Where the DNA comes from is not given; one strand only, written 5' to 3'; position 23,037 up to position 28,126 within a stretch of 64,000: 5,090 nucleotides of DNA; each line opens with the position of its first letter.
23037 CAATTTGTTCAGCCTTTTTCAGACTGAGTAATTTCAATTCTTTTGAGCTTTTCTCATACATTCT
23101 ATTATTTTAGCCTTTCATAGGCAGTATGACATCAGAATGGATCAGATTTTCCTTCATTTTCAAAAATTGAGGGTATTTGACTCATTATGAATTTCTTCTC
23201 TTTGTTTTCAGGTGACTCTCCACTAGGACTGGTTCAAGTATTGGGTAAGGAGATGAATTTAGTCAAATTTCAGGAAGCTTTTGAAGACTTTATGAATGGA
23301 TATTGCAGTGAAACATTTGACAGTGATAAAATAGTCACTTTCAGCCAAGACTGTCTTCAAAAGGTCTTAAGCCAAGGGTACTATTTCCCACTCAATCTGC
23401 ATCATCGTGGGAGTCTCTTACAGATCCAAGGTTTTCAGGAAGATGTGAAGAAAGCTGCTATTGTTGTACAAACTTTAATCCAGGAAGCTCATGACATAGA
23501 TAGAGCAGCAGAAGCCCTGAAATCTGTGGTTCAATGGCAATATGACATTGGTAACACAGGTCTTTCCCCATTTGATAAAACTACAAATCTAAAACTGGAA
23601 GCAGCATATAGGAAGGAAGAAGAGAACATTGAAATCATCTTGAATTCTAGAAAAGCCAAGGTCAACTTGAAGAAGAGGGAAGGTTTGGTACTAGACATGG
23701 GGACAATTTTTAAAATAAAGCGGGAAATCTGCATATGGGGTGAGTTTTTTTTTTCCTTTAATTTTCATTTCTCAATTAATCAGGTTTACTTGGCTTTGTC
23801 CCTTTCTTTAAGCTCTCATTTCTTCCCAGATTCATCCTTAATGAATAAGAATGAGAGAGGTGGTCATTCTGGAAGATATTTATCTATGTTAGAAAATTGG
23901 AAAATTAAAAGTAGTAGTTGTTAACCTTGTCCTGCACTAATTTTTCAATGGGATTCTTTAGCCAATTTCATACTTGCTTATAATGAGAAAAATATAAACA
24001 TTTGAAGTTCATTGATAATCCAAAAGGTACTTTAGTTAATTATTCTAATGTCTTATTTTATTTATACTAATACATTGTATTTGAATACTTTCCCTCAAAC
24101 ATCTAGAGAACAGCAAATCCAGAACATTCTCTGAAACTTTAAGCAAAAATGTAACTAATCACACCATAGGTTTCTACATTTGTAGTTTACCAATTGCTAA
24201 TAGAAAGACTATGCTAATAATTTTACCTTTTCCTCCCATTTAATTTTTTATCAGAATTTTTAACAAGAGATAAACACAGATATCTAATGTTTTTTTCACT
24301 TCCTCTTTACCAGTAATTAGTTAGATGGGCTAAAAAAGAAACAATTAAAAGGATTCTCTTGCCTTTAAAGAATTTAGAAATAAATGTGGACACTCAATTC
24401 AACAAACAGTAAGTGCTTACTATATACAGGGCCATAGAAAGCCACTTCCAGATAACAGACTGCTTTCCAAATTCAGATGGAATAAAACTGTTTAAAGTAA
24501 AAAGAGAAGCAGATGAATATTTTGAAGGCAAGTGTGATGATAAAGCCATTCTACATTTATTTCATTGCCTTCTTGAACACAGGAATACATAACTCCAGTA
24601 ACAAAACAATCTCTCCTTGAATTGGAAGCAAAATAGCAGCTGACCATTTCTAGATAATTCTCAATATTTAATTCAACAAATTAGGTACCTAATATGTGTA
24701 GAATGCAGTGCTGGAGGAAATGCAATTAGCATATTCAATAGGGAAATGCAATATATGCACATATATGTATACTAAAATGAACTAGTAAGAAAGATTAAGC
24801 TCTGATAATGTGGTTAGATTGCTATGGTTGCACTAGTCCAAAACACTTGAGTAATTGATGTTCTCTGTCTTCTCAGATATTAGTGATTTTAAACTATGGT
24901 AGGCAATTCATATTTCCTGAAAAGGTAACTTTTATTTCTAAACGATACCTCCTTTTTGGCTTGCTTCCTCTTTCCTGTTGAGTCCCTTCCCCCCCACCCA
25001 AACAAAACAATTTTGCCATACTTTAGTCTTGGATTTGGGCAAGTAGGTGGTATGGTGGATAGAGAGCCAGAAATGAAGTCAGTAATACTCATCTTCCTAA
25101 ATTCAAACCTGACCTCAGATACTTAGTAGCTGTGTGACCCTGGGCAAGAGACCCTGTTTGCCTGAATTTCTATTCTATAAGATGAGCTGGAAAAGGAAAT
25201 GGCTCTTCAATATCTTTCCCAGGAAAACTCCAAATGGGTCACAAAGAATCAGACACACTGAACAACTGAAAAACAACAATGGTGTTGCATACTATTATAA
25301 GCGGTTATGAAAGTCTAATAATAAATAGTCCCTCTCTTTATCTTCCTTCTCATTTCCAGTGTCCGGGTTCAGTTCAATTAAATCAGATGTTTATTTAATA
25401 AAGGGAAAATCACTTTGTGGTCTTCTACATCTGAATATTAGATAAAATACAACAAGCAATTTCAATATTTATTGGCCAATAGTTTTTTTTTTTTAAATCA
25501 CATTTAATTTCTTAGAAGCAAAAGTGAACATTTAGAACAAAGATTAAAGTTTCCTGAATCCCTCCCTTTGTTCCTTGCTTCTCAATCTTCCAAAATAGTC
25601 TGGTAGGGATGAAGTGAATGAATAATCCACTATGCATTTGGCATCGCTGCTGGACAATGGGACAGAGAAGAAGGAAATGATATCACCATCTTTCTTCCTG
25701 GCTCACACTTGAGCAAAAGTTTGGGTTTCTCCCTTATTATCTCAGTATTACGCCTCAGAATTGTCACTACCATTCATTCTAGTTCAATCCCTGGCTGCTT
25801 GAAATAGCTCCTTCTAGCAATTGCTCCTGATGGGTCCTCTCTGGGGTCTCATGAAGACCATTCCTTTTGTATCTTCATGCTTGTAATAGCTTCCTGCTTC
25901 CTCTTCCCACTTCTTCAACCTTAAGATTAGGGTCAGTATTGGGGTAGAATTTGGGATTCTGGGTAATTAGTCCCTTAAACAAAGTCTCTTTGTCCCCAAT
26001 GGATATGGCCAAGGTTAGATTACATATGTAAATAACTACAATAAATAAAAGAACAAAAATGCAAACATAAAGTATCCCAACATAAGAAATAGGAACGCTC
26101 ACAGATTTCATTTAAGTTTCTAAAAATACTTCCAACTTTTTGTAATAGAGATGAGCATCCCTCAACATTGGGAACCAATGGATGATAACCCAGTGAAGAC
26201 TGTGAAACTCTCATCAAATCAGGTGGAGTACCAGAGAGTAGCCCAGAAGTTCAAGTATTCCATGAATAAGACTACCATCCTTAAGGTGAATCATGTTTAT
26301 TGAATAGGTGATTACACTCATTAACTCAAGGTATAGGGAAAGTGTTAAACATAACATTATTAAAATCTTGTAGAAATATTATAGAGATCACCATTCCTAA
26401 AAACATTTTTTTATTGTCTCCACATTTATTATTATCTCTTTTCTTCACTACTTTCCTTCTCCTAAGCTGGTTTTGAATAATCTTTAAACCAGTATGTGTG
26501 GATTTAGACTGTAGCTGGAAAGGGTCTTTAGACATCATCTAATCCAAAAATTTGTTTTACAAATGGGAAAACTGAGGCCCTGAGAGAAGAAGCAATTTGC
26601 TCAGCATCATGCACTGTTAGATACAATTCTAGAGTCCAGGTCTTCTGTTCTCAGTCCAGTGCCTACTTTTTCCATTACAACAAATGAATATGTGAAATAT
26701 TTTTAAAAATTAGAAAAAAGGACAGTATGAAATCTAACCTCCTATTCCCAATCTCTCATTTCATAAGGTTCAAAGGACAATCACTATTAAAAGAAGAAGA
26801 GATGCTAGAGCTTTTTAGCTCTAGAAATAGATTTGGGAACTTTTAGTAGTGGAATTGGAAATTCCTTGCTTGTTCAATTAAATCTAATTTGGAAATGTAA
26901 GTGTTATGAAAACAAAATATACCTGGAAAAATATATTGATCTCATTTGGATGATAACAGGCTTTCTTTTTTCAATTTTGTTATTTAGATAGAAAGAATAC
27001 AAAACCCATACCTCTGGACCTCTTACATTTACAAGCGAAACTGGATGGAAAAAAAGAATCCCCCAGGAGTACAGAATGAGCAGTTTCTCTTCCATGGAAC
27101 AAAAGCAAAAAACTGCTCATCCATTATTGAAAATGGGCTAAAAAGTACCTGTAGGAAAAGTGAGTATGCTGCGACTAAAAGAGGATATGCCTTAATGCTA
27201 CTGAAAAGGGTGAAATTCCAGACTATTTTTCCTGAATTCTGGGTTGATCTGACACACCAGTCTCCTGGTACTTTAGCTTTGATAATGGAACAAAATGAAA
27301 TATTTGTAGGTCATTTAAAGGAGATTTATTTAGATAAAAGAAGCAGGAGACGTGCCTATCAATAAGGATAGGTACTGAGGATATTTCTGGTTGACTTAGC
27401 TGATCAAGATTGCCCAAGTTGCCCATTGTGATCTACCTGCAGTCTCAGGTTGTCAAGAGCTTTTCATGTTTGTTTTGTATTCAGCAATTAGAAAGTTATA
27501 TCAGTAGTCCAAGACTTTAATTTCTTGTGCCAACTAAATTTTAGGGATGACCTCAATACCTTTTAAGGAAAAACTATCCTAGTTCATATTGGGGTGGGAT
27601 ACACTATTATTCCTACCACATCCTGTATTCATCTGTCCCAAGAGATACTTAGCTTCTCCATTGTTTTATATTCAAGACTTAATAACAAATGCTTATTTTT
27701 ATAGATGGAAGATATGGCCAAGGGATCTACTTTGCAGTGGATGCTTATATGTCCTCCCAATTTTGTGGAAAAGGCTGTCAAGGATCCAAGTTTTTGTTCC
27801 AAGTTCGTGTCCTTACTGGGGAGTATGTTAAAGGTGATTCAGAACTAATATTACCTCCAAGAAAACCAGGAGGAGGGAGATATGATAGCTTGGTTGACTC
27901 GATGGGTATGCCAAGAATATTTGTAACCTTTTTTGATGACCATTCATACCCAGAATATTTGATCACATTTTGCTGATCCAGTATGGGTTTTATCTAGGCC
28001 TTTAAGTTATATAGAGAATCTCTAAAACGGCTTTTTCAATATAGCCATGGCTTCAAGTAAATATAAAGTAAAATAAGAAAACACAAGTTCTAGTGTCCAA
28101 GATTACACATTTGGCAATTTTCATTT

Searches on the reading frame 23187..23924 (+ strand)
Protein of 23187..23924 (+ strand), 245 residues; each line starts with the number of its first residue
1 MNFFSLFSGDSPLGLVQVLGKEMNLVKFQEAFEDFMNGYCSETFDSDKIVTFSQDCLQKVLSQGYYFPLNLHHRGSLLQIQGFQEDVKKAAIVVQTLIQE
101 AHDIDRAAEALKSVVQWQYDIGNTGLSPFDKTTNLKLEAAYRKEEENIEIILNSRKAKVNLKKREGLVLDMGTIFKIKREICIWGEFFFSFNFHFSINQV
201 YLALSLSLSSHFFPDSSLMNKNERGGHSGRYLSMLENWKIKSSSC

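Call 6: search_protein_families(library=pfam, proteins=[window:23187-23924:+], max_evalue=0.01)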
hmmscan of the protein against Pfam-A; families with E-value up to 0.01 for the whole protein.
window:23187-23924:+ (245 aa): 3 families
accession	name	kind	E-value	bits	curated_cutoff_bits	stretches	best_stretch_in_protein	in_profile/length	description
PF22005.2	WWE_1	-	2.8e-08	34.4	27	1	113-164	5-55/72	Parp14 WWE domain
PF02825.26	WWE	-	0.0001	23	21.1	1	115-179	1-67/67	WWE domain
PF23254.1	KH_PARP14_8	-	0.0068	16.7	27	0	69-100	33-64/66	PARP14-like, eighth type I KH domain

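Call 10: search_solved_structures(query=window:23187-23924:+, max_evalue=0.1, show_alignments=1)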
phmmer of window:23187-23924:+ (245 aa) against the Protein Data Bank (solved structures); distinct sequences matched with E-value up to 0.1: 1.
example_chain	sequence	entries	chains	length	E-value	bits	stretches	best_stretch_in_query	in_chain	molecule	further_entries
1x4r_A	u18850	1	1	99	0.00031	23.7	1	101-180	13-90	Parp14 protein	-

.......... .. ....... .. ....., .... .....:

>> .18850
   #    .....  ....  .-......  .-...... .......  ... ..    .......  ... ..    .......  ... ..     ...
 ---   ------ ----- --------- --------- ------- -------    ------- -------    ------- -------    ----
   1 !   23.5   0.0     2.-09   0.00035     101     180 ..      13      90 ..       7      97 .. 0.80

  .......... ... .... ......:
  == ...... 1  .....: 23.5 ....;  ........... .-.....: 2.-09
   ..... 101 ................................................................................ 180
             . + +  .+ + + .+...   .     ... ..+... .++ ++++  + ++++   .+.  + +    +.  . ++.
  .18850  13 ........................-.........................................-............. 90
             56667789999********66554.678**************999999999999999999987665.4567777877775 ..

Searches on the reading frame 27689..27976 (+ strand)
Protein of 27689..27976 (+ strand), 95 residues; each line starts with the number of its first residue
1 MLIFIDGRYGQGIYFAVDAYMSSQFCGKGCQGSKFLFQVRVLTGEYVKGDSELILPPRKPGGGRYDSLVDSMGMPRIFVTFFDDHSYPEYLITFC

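Call 6: search_protein_families(library=pfam, proteins=[window:27689-27976:+], max_evalue=0.01)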
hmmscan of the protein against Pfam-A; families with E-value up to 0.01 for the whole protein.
window:27689-27976:+ (95 aa): 1 family
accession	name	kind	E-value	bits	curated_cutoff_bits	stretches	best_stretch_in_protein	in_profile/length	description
PF00644.27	PARP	-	1.1e-06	28.8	26.7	1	8-46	82-121/199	Poly(ADP-ribose) polymerase catalytic domain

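Call 9: search_solved_structures(query=window:27689-27976:+, max_evalue=0.1, show_alignments=2)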
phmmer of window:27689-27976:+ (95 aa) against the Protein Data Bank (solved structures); distinct sequences matched with E-value up to 0.1: 24.
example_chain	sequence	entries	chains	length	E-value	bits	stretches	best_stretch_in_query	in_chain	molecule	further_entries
6ek3_A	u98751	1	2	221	3e-18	69.5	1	8-94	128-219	Poly [ADP-ribose] polymerase 15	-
6ry4_A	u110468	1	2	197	4.8e-18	68.8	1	8-94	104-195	Protein mono-ADP-ribosyltransferase PARP15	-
7f41_A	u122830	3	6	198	4.8e-18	68.8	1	8-94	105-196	Protein mono-ADP-ribosyltransferase PARP15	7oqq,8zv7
7f43_A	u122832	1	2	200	4.9e-18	68.8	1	8-94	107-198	Protein mono-ADP-ribosyltransferase PARP15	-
4f0e_A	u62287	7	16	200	4.9e-18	68.8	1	8-94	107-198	Poly [ADP-ribose] polymerase 15 | Protein mono-ADP-ribosyltransferase PARP15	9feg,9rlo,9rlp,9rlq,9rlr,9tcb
7f42_B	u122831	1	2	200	5e-18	68.8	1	8-94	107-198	Protein mono-ADP-ribosyltransferase PARP15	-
9ifv_A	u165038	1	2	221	5.5e-18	68.6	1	8-94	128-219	Protein mono-ADP-ribosyltransferase PARP15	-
3blj_A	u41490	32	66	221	5.6e-18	68.6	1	8-94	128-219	Poly(ADP-ribose) polymerase 15 | Poly [ADP-ribose] polymerase 15 | Protein mono-ADP-ribosyltransferase PARP15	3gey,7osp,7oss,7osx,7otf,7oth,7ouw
4py4_A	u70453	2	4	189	4.1e-17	65.9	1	8-94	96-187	Poly [ADP-ribose] polymerase 14 | Isoform 1 of Protein mono-ADP-ribosyltransferase PARP14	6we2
3goy_A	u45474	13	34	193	4.3e-17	65.8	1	8-94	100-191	Poly [ADP-ribose] polymerase 14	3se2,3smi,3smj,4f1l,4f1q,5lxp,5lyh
5v7t_A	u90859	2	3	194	4.3e-17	65.8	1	8-94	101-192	Poly [ADP-ribose] polymerase 14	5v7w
6we3_A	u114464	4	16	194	4.3e-17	65.8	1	8-94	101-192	Protein mono-ADP-ribosyltransferase PARP14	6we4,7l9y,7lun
8xpx_A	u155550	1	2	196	6e-15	58.9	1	8-94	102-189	Protein mono-ADP-ribosyltransferase PARP12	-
6v3w_A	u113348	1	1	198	6.1e-15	58.9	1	8-94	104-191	Protein mono-ADP-ribosyltransferase PARP12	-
2pqf_A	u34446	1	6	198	1.4e-14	57.7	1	8-94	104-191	Poly [ADP-ribose] polymerase 12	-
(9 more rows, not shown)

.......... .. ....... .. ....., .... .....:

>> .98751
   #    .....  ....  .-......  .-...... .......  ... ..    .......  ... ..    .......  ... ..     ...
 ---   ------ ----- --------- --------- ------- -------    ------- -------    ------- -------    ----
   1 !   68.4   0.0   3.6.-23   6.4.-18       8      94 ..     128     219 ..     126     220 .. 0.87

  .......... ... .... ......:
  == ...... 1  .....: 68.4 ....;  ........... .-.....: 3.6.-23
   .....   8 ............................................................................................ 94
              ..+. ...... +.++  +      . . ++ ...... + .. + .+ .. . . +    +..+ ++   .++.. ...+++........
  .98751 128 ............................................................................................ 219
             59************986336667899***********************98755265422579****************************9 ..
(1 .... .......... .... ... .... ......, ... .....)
